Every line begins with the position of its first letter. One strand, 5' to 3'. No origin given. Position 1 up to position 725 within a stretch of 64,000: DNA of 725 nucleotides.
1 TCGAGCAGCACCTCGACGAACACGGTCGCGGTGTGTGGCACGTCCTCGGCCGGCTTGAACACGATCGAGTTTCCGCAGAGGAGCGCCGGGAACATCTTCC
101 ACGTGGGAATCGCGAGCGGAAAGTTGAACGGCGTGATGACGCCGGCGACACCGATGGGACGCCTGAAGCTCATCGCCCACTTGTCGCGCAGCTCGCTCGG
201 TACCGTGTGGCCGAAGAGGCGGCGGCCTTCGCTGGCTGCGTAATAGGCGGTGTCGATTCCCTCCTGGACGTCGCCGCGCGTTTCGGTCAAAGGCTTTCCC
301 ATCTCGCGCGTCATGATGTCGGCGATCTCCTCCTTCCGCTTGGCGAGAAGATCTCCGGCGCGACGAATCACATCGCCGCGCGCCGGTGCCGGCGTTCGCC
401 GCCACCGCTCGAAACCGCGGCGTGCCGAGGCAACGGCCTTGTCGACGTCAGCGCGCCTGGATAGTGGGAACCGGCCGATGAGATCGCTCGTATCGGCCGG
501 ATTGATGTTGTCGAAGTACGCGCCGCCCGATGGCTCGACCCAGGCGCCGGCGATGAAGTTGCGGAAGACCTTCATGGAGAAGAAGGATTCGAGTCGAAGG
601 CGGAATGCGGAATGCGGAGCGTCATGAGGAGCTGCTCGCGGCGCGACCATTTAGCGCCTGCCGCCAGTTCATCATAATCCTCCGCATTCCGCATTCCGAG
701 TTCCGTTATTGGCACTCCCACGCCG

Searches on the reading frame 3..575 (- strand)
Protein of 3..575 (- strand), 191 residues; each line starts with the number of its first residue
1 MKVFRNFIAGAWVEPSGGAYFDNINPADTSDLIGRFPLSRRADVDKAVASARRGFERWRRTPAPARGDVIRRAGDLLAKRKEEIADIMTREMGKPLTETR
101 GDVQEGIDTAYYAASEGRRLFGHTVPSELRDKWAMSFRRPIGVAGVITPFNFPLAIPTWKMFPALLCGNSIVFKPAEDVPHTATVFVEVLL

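Call 61: search_protein_families(library=pfam, proteins=[window:3-575:-])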
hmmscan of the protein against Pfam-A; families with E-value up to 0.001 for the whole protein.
window:3-575:- (191 aa): 1 family
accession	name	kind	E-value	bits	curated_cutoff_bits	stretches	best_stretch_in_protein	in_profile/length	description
PF00171.27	Aldedh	-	1.7e-56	192.2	23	1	12-190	1-176/461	Aldehyde dehydrogenase family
